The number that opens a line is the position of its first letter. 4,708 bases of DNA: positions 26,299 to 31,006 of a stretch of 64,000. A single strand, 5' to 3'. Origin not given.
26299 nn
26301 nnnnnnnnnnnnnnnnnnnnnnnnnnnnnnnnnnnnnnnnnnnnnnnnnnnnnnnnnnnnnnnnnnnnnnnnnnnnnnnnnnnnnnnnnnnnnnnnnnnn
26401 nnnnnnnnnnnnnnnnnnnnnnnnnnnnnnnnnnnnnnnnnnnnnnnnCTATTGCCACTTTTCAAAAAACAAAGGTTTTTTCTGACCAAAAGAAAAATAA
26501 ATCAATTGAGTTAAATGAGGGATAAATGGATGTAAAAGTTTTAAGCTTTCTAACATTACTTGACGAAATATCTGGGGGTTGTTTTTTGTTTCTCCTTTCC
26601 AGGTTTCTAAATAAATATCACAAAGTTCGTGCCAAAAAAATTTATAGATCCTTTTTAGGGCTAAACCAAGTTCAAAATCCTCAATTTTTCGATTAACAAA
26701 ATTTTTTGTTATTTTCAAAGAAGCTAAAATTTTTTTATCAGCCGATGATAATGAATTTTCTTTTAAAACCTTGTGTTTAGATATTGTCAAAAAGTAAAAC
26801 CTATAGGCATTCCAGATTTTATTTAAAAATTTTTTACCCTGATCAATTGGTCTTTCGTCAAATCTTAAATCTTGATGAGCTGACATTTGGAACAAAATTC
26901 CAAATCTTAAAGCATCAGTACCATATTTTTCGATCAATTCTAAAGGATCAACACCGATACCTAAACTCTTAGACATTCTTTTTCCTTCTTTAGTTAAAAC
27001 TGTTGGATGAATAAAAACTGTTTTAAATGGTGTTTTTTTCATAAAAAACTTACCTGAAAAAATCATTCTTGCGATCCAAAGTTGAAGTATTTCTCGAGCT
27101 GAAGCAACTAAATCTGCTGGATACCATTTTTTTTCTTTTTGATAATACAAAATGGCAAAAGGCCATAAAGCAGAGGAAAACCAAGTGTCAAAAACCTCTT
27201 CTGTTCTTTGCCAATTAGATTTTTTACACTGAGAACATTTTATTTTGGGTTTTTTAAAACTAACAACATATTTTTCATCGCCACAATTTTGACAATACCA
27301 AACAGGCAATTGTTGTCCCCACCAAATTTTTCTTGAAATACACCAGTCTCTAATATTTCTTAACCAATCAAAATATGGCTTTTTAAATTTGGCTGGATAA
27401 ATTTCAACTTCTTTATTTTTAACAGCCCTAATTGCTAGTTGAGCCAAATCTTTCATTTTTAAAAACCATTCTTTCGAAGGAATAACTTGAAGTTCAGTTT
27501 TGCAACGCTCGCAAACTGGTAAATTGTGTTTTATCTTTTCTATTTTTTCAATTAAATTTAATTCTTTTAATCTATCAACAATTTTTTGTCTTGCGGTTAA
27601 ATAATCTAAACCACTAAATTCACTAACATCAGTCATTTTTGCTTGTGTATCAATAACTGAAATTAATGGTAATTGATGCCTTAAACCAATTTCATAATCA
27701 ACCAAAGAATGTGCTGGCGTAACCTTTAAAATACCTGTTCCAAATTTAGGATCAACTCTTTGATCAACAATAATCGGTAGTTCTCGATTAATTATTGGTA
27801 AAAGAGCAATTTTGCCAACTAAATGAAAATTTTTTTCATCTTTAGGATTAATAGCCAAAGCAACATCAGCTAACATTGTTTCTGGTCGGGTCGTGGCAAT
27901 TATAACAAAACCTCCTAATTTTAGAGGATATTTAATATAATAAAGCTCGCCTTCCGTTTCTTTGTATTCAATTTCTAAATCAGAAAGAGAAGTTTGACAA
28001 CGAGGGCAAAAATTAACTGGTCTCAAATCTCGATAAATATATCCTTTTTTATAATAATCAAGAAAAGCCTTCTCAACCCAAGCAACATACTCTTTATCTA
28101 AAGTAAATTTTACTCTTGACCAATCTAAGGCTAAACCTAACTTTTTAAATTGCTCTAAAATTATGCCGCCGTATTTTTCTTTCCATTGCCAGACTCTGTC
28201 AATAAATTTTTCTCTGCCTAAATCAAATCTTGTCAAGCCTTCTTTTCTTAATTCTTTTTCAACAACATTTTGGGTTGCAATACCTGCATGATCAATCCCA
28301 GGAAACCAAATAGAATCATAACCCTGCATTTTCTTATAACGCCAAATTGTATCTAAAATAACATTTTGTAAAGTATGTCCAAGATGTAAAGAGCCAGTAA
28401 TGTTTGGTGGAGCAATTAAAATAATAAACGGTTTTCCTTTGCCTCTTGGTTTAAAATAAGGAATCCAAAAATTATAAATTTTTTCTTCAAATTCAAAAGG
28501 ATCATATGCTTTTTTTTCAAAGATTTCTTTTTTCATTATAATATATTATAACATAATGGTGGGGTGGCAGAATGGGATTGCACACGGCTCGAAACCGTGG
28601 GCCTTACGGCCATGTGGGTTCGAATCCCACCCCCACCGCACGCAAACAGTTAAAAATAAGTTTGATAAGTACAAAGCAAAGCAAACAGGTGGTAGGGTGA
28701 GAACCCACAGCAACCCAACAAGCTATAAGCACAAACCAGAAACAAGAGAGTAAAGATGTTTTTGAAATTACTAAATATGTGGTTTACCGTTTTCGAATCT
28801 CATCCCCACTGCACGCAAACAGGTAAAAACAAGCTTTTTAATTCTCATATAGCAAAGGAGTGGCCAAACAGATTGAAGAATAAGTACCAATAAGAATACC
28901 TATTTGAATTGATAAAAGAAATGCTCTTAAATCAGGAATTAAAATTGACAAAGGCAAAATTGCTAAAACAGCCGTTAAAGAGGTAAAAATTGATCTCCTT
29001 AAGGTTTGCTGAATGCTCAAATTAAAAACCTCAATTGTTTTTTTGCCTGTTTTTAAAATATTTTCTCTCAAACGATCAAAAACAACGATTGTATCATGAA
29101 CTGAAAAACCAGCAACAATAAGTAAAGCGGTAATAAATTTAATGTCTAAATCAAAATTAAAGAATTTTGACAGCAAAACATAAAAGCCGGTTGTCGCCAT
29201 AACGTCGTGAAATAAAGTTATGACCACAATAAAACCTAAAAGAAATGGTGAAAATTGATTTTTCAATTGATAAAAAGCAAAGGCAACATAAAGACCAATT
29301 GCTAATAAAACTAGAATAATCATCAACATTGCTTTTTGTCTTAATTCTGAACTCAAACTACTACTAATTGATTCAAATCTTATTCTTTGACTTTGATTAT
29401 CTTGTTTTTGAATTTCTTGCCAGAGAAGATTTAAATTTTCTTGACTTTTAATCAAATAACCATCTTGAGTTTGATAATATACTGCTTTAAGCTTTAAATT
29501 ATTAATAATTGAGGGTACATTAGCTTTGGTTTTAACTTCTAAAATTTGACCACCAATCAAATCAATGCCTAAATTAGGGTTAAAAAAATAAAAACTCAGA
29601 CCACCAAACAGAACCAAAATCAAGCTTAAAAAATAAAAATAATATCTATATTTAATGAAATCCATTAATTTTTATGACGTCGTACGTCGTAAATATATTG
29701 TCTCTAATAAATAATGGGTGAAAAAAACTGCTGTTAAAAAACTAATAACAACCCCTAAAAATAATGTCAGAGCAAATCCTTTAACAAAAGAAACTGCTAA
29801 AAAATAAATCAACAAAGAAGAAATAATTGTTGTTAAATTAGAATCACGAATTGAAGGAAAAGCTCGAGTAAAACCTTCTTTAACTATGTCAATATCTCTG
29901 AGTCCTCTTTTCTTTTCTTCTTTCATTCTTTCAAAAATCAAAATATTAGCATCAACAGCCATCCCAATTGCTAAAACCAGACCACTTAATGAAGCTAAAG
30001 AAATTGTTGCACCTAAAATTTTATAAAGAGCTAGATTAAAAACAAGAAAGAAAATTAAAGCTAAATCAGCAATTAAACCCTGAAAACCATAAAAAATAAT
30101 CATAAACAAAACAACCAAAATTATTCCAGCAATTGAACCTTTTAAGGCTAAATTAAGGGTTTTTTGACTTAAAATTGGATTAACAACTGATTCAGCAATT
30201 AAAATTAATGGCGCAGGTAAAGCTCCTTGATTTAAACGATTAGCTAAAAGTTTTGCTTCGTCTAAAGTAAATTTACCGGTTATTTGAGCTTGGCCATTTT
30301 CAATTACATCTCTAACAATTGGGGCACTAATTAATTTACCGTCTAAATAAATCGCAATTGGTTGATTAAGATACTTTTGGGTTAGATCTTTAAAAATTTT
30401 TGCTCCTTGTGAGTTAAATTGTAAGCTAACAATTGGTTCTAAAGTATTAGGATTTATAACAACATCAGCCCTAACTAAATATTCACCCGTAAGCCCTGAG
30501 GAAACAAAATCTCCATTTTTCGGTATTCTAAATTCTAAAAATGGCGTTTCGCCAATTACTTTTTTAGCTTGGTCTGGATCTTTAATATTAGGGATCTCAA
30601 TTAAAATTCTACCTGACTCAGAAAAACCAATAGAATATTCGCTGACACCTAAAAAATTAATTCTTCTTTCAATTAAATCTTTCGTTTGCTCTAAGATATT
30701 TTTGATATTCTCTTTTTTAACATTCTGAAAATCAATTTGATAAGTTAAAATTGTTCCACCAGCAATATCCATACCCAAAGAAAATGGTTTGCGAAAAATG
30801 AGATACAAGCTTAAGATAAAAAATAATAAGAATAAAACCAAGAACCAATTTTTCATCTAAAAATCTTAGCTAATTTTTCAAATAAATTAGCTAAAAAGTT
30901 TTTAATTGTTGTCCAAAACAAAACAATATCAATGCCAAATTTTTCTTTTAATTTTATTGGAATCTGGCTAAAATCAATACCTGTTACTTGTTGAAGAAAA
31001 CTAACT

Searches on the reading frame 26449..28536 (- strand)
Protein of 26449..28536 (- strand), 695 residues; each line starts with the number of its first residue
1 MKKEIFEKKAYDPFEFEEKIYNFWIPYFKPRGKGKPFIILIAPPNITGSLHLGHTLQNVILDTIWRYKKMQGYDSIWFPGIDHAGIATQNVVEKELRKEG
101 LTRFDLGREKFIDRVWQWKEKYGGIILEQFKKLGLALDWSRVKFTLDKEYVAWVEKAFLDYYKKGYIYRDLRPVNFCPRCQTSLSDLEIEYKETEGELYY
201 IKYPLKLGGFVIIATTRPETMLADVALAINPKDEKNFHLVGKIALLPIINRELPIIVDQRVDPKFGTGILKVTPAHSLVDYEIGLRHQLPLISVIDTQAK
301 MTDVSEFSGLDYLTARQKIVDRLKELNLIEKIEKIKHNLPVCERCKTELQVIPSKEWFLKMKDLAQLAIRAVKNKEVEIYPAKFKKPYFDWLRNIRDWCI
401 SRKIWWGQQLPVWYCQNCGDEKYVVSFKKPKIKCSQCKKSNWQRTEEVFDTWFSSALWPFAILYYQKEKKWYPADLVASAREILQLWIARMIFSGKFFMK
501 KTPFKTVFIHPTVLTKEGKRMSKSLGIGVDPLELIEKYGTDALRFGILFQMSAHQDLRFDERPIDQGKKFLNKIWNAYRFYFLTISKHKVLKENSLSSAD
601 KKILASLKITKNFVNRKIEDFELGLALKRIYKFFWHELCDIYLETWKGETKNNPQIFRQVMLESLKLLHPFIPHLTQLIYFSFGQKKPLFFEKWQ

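Call 98: search_protein_families(library=pfam, proteins=[window:26449-28536:-], max_evalue=0.00001)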
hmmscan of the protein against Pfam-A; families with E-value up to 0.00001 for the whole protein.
window:26449-28536:- (695 aa): 4 families
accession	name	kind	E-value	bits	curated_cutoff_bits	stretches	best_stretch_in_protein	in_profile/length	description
PF00133.28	tRNA-synt_1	-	1.1e-114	383.9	22.7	1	27-559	11-413/414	tRNA synthetases class I (I, L, M and V)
PF09334.17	tRNA-synt_1g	-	9.4e-26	90.9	20.1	2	42-190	6-136/391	tRNA synthetases class I (M)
PF08264.19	Anticodon_1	-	2.4e-20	73.4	25.1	1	600-694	1-104/148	Anticodon-binding domain of tRNA ligase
PF01406.26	tRNA-synt_1e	-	6.6e-06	26.1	27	0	502-567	235-299/301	tRNA synthetases class I (C) catalytic domain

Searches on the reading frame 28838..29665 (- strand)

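Call 105: search_protein_families(library=pfam, proteins=[window:28838-29665:-], max_evalue=0.00001)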
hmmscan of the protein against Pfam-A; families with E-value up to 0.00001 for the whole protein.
window:28838-29665:- (275 aa): 2 families
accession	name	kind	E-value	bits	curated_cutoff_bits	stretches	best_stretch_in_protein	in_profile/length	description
PF02355.23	SecD_SecF_C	-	4.4e-43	147.3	20.5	1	85-273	6-184/189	Protein export membrane protein SecD/SecF, C-terminal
PF00873.25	ACR_tran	-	4.7e-06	25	28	1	95-268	848-1009/1021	AcrB/AcrD/AcrF family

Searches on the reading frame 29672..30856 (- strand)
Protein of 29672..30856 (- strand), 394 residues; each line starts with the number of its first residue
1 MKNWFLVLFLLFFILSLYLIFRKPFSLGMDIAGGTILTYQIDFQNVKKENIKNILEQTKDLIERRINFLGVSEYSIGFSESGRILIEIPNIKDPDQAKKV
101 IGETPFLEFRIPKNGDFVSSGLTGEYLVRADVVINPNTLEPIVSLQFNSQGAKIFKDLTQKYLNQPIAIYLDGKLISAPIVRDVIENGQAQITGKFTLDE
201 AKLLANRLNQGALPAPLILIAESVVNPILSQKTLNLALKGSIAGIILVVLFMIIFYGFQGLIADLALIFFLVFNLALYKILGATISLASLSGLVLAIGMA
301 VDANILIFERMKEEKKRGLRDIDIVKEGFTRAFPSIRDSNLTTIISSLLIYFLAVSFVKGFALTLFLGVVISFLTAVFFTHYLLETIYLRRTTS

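Call 105: search_protein_families(library=pfam, proteins=[window:29672-30856:-], max_evalue=0.00001)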
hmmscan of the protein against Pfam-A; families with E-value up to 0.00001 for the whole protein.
window:29672-30856:- (394 aa): 5 families
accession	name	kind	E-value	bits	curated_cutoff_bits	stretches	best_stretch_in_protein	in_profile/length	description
PF22599.2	SecDF_P1_head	-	5.4e-28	97.6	27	1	121-215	20-114/114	SecDF, P1 head subdomain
PF21760.3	SecD_1st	-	7.5e-16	57.8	27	1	55-112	1-58/60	Protein translocase subunit SecDF, P1 domain, N-terminal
PF02355.23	SecD_SecF_C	-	5.2e-11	42.7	20.5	1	222-387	18-186/189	Protein export membrane protein SecD/SecF, C-terminal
PF00873.25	ACR_tran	-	1.4e-06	26.8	28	1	239-379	335-481/1021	AcrB/AcrD/AcrF family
PF03176.21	MMPL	-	2e-06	27.4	20.5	1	246-378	152-293/333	MMPL family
